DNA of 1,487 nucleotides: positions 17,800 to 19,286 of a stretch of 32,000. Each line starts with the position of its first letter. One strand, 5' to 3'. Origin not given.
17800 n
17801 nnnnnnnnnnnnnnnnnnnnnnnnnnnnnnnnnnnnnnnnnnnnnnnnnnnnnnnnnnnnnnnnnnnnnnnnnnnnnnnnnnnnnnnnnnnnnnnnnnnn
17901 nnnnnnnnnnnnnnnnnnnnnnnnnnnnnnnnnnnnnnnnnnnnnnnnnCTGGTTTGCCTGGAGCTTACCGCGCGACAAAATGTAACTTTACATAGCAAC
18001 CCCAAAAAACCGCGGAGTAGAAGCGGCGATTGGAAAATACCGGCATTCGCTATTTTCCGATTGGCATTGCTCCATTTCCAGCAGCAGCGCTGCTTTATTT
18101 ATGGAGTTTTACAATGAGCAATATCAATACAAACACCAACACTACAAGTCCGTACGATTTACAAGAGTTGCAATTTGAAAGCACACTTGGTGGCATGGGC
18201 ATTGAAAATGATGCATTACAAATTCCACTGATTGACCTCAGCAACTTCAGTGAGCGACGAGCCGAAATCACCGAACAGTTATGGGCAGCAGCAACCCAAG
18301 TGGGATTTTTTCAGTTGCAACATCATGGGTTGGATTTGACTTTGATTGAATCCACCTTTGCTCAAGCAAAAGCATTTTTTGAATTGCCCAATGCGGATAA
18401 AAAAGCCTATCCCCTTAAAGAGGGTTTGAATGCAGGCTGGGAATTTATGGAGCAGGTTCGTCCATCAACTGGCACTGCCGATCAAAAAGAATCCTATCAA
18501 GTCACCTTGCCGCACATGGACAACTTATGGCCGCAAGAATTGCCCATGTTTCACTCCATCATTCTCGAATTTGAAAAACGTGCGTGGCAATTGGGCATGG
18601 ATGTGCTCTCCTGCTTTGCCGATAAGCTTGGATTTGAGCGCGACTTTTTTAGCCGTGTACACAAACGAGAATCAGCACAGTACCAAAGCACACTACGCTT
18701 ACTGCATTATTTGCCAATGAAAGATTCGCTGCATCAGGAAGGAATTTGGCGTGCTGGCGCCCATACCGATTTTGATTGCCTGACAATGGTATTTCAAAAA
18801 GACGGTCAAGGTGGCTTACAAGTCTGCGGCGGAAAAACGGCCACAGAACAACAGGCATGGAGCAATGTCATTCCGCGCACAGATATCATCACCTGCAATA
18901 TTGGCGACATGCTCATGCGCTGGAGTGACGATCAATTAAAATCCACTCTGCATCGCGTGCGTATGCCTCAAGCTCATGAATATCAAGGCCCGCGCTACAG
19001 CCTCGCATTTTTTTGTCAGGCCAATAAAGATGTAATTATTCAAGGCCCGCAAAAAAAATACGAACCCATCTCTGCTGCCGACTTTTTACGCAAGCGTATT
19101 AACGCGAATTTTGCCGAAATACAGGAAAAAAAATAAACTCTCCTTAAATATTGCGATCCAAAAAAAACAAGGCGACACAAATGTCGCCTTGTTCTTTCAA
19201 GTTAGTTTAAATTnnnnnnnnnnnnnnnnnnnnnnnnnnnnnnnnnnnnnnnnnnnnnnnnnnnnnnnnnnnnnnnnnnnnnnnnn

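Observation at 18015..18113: Third copy of the same motif inside the operon, between the permease and 2OG-oxygenase genes, with a terminator-like platform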

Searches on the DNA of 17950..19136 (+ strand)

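Call 4: search_rna_families(source=window, start=17950, end=18150, threshold=evalue, max_evalue=10, show_alignments=3)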
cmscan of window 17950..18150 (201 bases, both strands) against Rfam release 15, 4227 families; matches with E-value up to 10: 6.
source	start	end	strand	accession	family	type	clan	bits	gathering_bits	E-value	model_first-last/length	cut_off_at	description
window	18010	18077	+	RF03054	Xanthine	Cis-reg; riboswitch;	-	25.3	36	0.0009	1-56/56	no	Xanthine riboswitch aptamer (NMT1 RNA)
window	18056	18101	-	RF02285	TtnuCD8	Gene; snRNA; snoRNA; CD-box;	-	14.6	70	8.3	1-59/59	no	Tetrahymena snoRNA TtnuCD8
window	18074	18107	+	RF01379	CRISPR-DR66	Gene; CRISPR;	CL00014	14.2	45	6.9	1-37/37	no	CRISPR RNA direct repeat element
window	18027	18063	+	RF03316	mir-1263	Gene; miRNA;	-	13.2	95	8.9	1-84/84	no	mir-1263 microRNA precursor family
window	18084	18145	-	RF03644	mir-2064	Gene; miRNA;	-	12.6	100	5.7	15-55/70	no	mir-2064 microRNA precursor family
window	18068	18095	-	RF01727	SAM-SAH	Cis-reg; riboswitch;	-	10.7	40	4.4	1-49/49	no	SAM/SAH riboswitch aptamer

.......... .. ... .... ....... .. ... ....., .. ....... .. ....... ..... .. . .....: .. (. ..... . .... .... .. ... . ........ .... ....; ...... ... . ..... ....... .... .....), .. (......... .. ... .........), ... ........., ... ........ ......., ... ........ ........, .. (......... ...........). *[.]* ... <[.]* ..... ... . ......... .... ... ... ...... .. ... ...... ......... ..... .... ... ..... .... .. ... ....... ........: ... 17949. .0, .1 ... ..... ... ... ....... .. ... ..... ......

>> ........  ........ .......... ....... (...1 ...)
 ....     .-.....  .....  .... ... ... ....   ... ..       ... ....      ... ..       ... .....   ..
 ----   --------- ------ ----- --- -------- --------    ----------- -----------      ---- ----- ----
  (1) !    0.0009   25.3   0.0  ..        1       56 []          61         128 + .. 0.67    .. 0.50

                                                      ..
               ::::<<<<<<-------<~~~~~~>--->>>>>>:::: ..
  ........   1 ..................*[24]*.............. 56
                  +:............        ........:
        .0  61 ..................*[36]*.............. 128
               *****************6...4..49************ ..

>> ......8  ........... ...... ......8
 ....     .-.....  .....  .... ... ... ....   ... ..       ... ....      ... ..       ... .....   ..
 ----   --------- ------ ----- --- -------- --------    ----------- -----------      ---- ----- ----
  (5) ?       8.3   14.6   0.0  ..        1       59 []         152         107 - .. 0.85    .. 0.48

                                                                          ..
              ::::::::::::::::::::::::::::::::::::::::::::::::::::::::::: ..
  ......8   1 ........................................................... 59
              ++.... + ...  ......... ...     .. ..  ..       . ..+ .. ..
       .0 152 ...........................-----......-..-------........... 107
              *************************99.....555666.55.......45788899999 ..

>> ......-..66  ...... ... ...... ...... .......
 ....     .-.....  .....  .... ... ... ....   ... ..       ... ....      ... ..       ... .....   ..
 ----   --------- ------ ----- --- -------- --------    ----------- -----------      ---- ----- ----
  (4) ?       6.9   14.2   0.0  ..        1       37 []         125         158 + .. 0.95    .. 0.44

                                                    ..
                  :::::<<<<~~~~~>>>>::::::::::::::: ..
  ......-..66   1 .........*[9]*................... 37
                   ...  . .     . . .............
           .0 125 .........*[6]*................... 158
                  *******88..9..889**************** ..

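Call 27: search_rna_families(sources=[L014, L026, L032, L034, L037, L038, L041, L042, L048, L051, L071, L004, L013], threshold=gathering)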
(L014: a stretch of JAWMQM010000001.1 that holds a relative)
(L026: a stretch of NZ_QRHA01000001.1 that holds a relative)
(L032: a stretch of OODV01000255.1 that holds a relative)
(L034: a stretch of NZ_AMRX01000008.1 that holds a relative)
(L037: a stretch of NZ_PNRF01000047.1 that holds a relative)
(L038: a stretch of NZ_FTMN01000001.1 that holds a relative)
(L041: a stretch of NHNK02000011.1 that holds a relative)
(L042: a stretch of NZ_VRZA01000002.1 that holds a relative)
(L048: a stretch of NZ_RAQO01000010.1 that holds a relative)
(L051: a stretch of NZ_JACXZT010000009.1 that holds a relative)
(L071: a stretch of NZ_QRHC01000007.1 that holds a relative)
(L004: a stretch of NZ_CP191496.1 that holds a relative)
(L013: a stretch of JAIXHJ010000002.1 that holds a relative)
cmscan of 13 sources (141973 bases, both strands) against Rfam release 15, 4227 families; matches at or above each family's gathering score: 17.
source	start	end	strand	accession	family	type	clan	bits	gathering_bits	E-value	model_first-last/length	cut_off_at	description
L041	10230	10306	-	RF01394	isrK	Gene; sRNA;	-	61.9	50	1.8e-10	1-77/77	no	isrK Hfq binding RNA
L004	4336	4393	-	RF03054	Xanthine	Cis-reg; riboswitch;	-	55.9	36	2.1e-09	1-56/56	no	Xanthine riboswitch aptamer (NMT1 RNA)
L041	10122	10205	-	RF01695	C4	Gene; antisense;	CL00128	54.5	45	2.2e-07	1-87/87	no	C4 antisense RNA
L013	4414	4462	-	RF03054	Xanthine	Cis-reg; riboswitch;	-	52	36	2.5e-08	1-56/56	no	Xanthine riboswitch aptamer (NMT1 RNA)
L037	1518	1566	-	RF03054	Xanthine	Cis-reg; riboswitch;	-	51.3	36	3.9e-08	1-56/56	no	Xanthine riboswitch aptamer (NMT1 RNA)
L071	1887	1934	-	RF03054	Xanthine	Cis-reg; riboswitch;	-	49.3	36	1.5e-07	1-56/56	no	Xanthine riboswitch aptamer (NMT1 RNA)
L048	1839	1885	-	RF03054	Xanthine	Cis-reg; riboswitch;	-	49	36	1.8e-07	1-56/56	no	Xanthine riboswitch aptamer (NMT1 RNA)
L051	1691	1739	-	RF03054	Xanthine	Cis-reg; riboswitch;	-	46.6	36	8e-07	1-56/56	no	Xanthine riboswitch aptamer (NMT1 RNA)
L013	4747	4800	+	RF03054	Xanthine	Cis-reg; riboswitch;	-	46.3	36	9.7e-07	1-56/56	no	Xanthine riboswitch aptamer (NMT1 RNA)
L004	4803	4852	+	RF03054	Xanthine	Cis-reg; riboswitch;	-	44.7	36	2.6e-06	1-56/56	no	Xanthine riboswitch aptamer (NMT1 RNA)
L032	2150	2197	+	RF03054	Xanthine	Cis-reg; riboswitch;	-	42.5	36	1.1e-05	1-56/56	no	Xanthine riboswitch aptamer (NMT1 RNA)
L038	8227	8273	-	RF03054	Xanthine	Cis-reg; riboswitch;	-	42.5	36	1.1e-05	1-56/56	no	Xanthine riboswitch aptamer (NMT1 RNA)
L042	2068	2142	+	RF03054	Xanthine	Cis-reg; riboswitch;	-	41.6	36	1.9e-05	1-56/56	no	Xanthine riboswitch aptamer (NMT1 RNA)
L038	2106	2164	+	RF03054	Xanthine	Cis-reg; riboswitch;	-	40.7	36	3.4e-05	1-56/56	no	Xanthine riboswitch aptamer (NMT1 RNA)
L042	1708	1754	-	RF03054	Xanthine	Cis-reg; riboswitch;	-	37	36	0.00037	1-56/56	no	Xanthine riboswitch aptamer (NMT1 RNA)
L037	4903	4955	+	RF03054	Xanthine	Cis-reg; riboswitch;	-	36.9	36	0.00039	1-56/56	no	Xanthine riboswitch aptamer (NMT1 RNA)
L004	4944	4993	+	RF03054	Xanthine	Cis-reg; riboswitch;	-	36.9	36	0.00038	1-56/56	no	Xanthine riboswitch aptamer (NMT1 RNA)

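Call 43: build_rna_model(alignment_id=A2, structure=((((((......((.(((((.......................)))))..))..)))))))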
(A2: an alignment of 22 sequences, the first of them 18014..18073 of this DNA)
Model R1 built from alignment A2 (22 sequences, 60 columns); structure: as given.
model positions 40; base pairs 13; branch points 0; effective number of sequences 22; information 1.348 bits per position. Calibrated on 0.2 Mb of random sequence (short: E-values are rough).
structure used (alignment columns):
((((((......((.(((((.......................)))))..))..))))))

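Call 44: search_with_rna_model(model_id=R1, sources=[window, L001, L002, L003, L004, L005, L006, L007, L008, L009, L010, L011, L012, L013, L014, L015, L016, L017, L018, L019, L020, L021, L022, L023, L024, L025, L026, L027, L028, L029, L030, L031, L032, L033, L034, L035, L036, L037, L038, L039, L040, L041, L042, L043, L044, L045, L046, L047, L048, L049, L050, L051, L052, L053, L054, L055, L056, L057, L058, L059, L060, L061, L062, L063, L064, L065, L066, L067, L068, L069, L070, L071, L072, L073, L074, L075, L076, L077, L078, L079, L080], max_evalue=1)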
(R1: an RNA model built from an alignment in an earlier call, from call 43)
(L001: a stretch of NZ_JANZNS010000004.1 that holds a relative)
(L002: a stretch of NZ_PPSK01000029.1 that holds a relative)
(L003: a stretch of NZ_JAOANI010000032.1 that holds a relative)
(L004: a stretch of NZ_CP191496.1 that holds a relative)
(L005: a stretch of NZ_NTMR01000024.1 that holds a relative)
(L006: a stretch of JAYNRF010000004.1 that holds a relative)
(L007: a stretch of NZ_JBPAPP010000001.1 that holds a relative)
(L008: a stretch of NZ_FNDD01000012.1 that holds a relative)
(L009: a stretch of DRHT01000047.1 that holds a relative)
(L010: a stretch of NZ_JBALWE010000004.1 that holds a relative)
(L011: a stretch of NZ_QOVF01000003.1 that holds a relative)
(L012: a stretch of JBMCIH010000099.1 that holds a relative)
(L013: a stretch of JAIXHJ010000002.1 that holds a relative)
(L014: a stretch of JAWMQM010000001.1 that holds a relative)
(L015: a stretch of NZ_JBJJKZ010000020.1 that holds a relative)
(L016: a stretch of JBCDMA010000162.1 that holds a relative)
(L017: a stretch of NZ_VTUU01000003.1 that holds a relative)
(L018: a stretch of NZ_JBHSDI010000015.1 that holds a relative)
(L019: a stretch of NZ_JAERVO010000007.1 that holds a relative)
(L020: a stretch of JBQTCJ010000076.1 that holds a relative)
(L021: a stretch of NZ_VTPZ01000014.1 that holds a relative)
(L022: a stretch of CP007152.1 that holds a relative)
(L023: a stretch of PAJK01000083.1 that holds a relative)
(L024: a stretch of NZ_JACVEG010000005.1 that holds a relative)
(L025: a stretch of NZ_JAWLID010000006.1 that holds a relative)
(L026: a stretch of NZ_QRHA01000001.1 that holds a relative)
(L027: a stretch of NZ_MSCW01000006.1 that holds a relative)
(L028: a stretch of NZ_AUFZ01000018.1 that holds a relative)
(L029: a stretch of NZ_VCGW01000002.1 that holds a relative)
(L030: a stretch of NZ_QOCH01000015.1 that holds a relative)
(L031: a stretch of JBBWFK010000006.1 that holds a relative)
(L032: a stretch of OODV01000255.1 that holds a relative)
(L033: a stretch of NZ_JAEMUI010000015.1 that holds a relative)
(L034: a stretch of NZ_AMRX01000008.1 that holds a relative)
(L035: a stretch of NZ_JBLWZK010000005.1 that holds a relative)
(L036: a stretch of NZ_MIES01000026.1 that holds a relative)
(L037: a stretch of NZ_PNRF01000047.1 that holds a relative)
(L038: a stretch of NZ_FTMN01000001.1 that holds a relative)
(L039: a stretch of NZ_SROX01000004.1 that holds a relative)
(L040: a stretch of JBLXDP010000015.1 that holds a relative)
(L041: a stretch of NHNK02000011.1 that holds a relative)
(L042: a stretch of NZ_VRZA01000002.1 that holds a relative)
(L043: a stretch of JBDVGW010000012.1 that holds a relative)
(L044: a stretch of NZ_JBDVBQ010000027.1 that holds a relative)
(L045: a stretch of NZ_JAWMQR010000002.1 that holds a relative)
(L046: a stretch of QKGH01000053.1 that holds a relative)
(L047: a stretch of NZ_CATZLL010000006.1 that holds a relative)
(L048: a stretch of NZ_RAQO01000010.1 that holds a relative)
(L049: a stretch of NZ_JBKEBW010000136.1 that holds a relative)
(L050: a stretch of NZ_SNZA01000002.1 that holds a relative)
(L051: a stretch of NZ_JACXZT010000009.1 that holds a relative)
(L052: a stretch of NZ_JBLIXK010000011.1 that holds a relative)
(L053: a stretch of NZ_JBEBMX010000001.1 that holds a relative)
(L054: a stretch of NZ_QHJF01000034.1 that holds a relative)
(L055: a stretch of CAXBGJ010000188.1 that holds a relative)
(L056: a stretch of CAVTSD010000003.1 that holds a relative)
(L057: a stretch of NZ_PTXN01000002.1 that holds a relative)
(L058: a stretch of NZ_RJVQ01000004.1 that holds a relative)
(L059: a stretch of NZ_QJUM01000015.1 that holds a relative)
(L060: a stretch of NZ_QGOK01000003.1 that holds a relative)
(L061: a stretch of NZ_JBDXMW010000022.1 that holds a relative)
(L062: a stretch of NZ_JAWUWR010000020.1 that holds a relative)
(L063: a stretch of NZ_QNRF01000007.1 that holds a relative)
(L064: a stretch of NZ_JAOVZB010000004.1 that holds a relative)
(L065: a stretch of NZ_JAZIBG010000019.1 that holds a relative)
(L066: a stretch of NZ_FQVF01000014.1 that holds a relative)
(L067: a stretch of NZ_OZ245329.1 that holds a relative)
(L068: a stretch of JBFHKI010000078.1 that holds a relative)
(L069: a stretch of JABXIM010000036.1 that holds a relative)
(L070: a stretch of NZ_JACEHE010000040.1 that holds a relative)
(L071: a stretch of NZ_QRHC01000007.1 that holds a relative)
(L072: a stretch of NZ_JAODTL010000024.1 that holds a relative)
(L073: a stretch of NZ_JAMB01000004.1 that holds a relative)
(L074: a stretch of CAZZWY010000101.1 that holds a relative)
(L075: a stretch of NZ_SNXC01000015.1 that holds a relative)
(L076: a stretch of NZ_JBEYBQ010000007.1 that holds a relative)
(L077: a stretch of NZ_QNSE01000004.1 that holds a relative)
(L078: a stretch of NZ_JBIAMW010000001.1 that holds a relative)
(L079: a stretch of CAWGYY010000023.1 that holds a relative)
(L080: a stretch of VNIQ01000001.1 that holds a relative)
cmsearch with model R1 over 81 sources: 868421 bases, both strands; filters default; matches with E-value up to 1: 139.
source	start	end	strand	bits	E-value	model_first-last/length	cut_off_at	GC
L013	4912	4952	+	61.7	1.8e-12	1-40/40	no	0.66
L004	4948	4989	+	60.8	3e-12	1-40/40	no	0.6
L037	4907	4951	+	59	8.5e-12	1-40/40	no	0.73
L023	4921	4962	+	58.3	1.4e-11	1-40/40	no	0.57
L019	4892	4940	+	57.8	1.7e-11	1-40/40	no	0.63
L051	4902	4946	+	56.7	3.3e-11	1-40/40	no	0.62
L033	4923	4965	+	55.8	5.6e-11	1-40/40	no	0.6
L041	4923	4969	+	55.8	5.8e-11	1-40/40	no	0.49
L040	4917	4956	+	55.6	6.3e-11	1-40/40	no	0.55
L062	1293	1330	+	54.5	1.2e-10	1-40/40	no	0.61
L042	4933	4969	+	53.7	2e-10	1-40/40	no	0.62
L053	4944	4982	+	53.4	2.4e-10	1-40/40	no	0.64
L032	4914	4958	+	53.4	2.4e-10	1-40/40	no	0.53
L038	4917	4956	+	53.1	2.8e-10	1-40/40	no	0.55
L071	4965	5003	+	53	3e-10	1-40/40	no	0.49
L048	4952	4990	+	52.1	5e-10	1-40/40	no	0.49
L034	4917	4958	+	51.4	7.8e-10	1-40/40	no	0.52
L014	4912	4956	+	51.2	8.9e-10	1-40/40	no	0.6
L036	4935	4973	+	50.8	1.1e-09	1-40/40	no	0.67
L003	4853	4900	+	47.7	7e-09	1-40/40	no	0.58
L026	4930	4971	+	46.9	1.1e-08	1-40/40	no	0.48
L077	4930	4982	+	38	2e-06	1-40/40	no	0.43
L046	384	427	+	37.9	2.2e-06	1-40/40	no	0.59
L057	4888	4940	+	37.7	2.4e-06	1-40/40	no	0.43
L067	4890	4939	+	37.6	2.5e-06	1-40/40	no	0.54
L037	1522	1562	-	36.5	4.8e-06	1-40/40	no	0.66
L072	4888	4940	+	35.8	7.6e-06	1-40/40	no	0.42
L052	4937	4974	+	35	1.2e-05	1-40/40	no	0.55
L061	4949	4986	+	35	1.2e-05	1-40/40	no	0.55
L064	4934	4971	+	35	1.2e-05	1-40/40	no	0.55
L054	4938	4982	+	34.9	1.3e-05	1-40/40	no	0.56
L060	4888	4940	+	34.7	1.4e-05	1-40/40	no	0.49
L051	1695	1735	-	34.2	1.9e-05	1-40/40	no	0.63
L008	4934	4980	+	34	2.2e-05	1-40/40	no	0.49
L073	4928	4965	+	33.9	2.3e-05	1-40/40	no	0.55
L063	4918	4968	+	33.4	3.1e-05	1-40/40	no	0.53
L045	4945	4990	+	33.1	3.6e-05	1-40/40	no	0.57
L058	3807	3856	+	32.4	5.6e-05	1-40/40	no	0.46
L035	4923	4969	+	32.3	5.9e-05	1-40/40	no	0.51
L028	4923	4969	+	32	6.8e-05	1-40/40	no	0.53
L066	4871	4939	+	32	6.9e-05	1-40/40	no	0.46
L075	4896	4937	+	32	6.9e-05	1-40/40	no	0.57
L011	4487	4527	-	32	7e-05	1-40/40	no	0.63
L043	4904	4955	+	31.9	7.3e-05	1-40/40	no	0.48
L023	4128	4174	-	31.3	0.00011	1-40/40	no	0.49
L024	4904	4965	+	31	0.00013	1-40/40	no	0.5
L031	4892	4955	+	31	0.00013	1-40/40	no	0.45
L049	4895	4956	+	30.7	0.00015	1-40/40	no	0.45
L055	4856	4893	+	30.7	0.00015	1-40/40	no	0.58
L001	3798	3848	+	30.7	0.00015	1-40/40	no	0.55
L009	4465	4506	-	30.6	0.00016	1-40/40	no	0.6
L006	4490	4531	-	30.5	0.00017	1-40/40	no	0.6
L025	4915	4978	+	30.4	0.00018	1-40/40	no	0.53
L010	4468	4509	-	30.4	0.00018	1-40/40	no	0.62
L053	4781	4820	+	30.1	0.00021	2-39/40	no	0.57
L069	466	507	+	30.1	0.00021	1-40/40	no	0.62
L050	4941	4982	+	29.9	0.00025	1-40/40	no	0.6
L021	4575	4616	-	29.7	0.00027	1-40/40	no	0.6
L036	4771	4813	+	29.3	0.00034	1-40/40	no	0.56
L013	4418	4458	-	28.9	0.00043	1-40/40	no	0.61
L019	3352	3399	-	28.6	0.00052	1-40/40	no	0.6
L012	518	564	-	28.1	0.00071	1-40/40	no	0.57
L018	4832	4878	+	27.9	0.00078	1-40/40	no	0.57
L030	4468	4523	-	27.8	0.00082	1-40/40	no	0.59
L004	4340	4389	-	27.3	0.0011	1-40/40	no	0.62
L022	4497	4553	-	27.1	0.0013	1-40/40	no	0.58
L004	4807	4848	+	27.1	0.0013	1-40/40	no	0.48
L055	3254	3295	-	26.9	0.0014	1-40/40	no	0.5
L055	3546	3605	+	26.4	0.0018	2-39/40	no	0.45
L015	4461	4517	-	26.4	0.0019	1-40/40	no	0.6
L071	1891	1930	-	26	0.0024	1-40/40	no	0.5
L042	1712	1750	-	25.9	0.0025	1-40/40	no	0.67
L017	4484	4541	-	25.7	0.0029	1-40/40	no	0.57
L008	1320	1364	-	25.6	0.0031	1-40/40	no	0.51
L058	2103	2145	+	25.3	0.0035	1-40/40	no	0.51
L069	2113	2157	+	25.3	0.0036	1-40/40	no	0.53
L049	1735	1779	-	25.3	0.0037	1-40/40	no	0.42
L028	1636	1677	+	25.1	0.004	1-40/40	no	0.45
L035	1641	1682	+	25.1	0.004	1-40/40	no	0.45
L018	4490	4546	-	25.1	0.0041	1-40/40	no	0.56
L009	4824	4866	+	25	0.0042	1-40/40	no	0.53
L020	3985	4028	+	24.7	0.0051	1-40/40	no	0.57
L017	4819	4868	+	24.6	0.0056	1-40/40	no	0.48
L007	4469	4533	-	24.5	0.0058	1-40/40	no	0.58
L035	1307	1349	-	24.4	0.0062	1-40/40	no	0.51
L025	1653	1695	-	24.3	0.0063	1-40/40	no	0.44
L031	1675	1717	-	24.3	0.0064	1-40/40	no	0.44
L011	4817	4859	+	24.3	0.0064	1-40/40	no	0.56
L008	1664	1710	+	24.2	0.0067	1-40/40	no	0.53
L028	1301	1343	-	24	0.0077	1-40/40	no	0.53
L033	4416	4455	-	23.9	0.0081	1-40/40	no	0.47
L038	2110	2160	+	23.9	0.0084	1-40/40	no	0.49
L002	3616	3658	+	23.8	0.0085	1-40/40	no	0.56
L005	4842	4884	+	23.8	0.0085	1-40/40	no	0.56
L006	4834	4876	+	23.8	0.0085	1-40/40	no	0.56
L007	4835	4877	+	23.8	0.0085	1-40/40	no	0.56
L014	1988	2045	+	23.8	0.0088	1-40/40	no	0.52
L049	2106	2152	+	23.7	0.0092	1-40/40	no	0.45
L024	1114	1158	-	23.7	0.0092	1-40/40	no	0.49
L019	3677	3725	+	23.6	0.0097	1-40/40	no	0.55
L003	3132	3178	-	23.6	0.01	1-40/40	no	0.53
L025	2020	2069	+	23.4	0.011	1-40/40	no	0.42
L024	1485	1531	+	23.3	0.012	1-40/40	no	0.51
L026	2153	2208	+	22.8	0.016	1-40/40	no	0.41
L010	4818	4860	+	22.8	0.016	1-40/40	no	0.58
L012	815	870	+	22.3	0.021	1-40/40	no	0.62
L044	4948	4981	+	22.3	0.021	1-40/40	no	0.5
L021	4873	4912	+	21.9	0.026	1-40/40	no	0.57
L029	4483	4538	-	21.1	0.042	1-40/40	no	0.57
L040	2102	2165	+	21.1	0.042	1-40/40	no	0.52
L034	2230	2269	+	21.1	0.043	3-38/40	no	0.5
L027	4826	4877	+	20.9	0.048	1-40/40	no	0.58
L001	3329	3436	-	20.9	0.05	1-40/40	no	0.56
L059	4467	4516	-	20.8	0.05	1-40/40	no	0.56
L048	1844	1880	-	20.8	0.05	2-39/40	no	0.62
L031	2043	2093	+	20.6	0.058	1-40/40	no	0.43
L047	4819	4874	+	20.3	0.067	1-40/40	no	0.64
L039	4794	4849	+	20.3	0.07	1-40/40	no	0.61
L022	4833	4884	+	20.1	0.078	1-40/40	no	0.54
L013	4751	4796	+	20.1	0.078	1-40/40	no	0.59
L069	4895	4932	+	19.9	0.086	1-40/40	no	0.5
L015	4825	4877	+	19.8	0.09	1-40/40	no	0.57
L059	4789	4854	+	19.4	0.12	1-40/40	no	0.62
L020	3628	3672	-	19.3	0.12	2-39/40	no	0.62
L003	3486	3539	+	19.2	0.13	1-40/40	no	0.46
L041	2203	2241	+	18.5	0.2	1-40/40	no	0.51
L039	4522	4598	-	18.4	0.21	1-40/40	no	0.57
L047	4543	4619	-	18.4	0.21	1-40/40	no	0.57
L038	8231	8269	-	18.2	0.23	1-40/40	no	0.54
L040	7452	7490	-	18.1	0.24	1-40/40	no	0.54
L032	2154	2193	+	18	0.26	1-40/40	no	0.52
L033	4762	4804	+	17.2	0.41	1-40/40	no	0.47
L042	2072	2138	+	16.9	0.51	1-40/40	no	0.67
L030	4816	4868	+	16.3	0.72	1-40/40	no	0.49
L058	1779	1823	-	16.3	0.73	2-39/40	no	0.51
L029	4816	4870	+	16.1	0.82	1-40/40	no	0.51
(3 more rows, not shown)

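Call 46: build_rna_model(alignment_id=A3, structure=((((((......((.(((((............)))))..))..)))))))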
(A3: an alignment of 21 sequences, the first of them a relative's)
Model R2 built from alignment A3 (21 sequences, 49 columns); structure: as given.
model positions 42; base pairs 13; branch points 0; effective number of sequences 21; information 1.293 bits per position. Calibrated on 0.2 Mb of random sequence (short: E-values are rough).
structure used (alignment columns):
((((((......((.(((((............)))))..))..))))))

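Call 47: search_with_rna_model(model_id=R2, source=window, max_evalue=10, show_alignments=3)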
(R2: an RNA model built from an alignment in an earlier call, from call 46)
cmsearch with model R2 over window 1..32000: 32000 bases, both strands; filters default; matches with E-value up to 10: 4.
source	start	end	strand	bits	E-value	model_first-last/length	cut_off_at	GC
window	18014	18073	+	43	1e-08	1-42/42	no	0.5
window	14764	14802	-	30.8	9.9e-06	1-42/42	no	0.49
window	15088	15140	+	15.8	0.045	1-42/42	no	0.43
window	14271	14303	-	11.3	0.57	8-36/42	no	0.42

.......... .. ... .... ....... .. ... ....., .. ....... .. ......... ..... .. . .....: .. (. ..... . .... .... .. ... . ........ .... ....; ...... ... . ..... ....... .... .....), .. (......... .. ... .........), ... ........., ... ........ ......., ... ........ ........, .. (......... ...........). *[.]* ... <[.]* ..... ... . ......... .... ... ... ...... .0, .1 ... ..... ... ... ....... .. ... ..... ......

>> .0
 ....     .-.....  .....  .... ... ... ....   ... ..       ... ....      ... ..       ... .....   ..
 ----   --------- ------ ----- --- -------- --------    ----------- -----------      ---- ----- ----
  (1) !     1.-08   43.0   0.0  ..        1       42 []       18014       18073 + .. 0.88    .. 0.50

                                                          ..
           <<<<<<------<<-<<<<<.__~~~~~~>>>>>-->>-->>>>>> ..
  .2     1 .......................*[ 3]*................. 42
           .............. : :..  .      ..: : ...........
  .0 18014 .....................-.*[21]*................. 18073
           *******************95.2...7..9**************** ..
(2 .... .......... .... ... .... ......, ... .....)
